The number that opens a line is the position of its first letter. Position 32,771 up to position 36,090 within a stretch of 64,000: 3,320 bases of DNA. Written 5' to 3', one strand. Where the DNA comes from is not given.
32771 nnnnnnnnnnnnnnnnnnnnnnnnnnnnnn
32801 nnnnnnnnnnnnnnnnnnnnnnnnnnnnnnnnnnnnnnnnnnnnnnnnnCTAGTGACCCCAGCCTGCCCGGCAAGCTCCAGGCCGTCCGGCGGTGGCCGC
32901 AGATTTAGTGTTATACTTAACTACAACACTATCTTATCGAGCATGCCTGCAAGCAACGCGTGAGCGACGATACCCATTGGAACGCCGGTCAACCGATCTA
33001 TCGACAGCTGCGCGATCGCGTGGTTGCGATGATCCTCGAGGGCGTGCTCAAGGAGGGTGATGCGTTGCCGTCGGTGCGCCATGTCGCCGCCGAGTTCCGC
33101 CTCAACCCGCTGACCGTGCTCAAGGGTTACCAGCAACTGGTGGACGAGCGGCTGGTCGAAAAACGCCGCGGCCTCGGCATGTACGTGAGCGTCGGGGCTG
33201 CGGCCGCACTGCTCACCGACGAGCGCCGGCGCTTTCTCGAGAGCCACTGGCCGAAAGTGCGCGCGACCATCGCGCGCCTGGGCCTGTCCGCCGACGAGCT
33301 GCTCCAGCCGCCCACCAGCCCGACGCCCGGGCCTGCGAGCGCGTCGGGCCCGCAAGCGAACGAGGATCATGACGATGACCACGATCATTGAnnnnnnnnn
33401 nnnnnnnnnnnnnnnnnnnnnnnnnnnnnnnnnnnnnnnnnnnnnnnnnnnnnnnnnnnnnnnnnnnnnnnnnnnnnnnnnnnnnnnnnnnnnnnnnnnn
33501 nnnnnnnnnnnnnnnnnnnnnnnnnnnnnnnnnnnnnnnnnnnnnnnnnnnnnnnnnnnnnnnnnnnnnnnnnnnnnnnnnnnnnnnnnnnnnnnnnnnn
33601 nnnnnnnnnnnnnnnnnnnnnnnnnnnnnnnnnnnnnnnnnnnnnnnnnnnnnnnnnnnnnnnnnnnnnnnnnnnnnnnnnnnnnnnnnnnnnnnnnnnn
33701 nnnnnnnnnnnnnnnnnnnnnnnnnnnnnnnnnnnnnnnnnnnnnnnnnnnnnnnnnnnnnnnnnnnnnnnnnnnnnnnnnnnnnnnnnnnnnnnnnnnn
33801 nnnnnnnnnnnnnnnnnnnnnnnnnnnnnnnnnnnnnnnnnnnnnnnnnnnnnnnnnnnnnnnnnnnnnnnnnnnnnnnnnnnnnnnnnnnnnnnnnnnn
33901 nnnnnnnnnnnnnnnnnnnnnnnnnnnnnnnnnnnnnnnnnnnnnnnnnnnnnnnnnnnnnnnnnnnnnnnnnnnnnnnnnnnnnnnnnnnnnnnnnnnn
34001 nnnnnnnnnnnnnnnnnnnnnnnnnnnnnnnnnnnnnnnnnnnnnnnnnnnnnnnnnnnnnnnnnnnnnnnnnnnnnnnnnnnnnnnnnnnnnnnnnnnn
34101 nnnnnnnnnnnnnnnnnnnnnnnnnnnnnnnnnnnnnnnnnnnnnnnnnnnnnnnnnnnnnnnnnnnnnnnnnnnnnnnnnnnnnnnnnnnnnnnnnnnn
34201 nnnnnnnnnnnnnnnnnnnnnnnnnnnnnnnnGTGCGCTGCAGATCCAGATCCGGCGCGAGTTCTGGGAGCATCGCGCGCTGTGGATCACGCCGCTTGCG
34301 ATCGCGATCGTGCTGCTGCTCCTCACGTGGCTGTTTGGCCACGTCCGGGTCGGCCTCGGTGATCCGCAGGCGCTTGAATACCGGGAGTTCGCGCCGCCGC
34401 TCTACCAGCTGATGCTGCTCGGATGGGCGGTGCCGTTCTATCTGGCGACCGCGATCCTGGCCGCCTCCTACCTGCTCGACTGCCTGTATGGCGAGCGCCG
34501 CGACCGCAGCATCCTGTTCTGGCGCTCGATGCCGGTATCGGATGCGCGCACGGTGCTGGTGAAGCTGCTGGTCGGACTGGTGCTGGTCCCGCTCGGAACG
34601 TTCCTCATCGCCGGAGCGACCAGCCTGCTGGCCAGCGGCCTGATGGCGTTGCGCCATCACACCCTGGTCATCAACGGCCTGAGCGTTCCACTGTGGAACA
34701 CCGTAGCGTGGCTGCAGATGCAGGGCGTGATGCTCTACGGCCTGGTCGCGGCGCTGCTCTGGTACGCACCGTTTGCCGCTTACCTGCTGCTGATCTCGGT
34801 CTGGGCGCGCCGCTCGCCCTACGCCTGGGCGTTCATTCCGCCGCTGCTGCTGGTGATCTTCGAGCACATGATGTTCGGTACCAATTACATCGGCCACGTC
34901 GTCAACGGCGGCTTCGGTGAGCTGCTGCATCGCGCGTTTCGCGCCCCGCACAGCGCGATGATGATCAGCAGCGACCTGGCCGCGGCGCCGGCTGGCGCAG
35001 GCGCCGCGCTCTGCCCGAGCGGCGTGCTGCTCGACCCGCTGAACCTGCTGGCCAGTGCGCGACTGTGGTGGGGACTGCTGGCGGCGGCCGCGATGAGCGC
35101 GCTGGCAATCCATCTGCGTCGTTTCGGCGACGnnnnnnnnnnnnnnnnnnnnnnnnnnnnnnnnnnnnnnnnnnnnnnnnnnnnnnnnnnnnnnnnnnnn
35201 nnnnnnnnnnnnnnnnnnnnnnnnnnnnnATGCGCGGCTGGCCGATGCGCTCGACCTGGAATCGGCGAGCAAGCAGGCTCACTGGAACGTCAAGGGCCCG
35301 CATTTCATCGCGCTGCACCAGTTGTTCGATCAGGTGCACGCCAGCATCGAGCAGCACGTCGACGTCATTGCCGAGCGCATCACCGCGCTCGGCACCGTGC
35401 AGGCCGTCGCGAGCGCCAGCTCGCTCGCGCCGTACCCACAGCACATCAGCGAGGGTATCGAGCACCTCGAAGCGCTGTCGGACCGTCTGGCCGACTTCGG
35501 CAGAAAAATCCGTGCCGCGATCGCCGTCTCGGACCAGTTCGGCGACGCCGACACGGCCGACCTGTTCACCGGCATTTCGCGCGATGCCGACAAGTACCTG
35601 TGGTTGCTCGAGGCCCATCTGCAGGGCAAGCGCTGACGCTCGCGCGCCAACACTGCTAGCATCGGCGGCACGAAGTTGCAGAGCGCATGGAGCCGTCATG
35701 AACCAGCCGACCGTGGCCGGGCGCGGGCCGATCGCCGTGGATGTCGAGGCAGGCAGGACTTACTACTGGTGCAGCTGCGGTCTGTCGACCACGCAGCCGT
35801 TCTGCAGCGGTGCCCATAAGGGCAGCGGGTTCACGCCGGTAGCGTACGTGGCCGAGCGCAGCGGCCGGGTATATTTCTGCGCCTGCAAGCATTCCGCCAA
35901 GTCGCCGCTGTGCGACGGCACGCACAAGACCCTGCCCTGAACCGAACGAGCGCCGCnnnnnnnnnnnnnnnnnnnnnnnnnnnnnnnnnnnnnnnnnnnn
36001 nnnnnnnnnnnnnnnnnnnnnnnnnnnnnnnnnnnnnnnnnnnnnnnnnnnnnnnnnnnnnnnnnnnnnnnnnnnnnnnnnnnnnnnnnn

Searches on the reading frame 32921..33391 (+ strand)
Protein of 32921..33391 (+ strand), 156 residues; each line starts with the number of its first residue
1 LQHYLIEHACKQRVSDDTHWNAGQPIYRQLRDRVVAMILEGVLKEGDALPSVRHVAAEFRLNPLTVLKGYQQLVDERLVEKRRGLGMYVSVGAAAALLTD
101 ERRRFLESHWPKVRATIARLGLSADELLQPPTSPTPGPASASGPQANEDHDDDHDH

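Call 38: search_protein_families(library=pfam, proteins=[window:32921-33391:+], max_evalue=0.001)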
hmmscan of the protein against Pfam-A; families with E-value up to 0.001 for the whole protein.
window:32921-33391:+ (156 aa): 1 family
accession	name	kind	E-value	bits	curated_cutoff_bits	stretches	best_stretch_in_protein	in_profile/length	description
PF00392.27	GntR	-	1.8e-12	47.2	27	1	27-89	2-64/64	Bacterial regulatory proteins, gntR family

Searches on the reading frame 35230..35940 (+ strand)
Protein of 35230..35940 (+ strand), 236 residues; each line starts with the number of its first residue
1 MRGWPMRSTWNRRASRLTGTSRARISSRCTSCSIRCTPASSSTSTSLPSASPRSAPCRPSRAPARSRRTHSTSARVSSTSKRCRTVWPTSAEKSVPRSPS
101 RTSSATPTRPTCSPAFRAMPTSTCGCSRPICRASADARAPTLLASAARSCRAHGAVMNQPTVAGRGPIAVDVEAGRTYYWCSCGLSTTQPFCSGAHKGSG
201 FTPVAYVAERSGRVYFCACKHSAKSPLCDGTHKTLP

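Call 38: search_protein_families(library=pfam, proteins=[window:35230-35940:+], max_evalue=0.001)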
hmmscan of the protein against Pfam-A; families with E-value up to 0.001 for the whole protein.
window:35230-35940:+ (236 aa): 1 family
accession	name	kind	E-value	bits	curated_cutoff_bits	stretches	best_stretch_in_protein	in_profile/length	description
PF09360.15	zf-CDGSH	-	2e-14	54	29.5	2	211-233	24-48/48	Iron-binding zinc finger CDGSH type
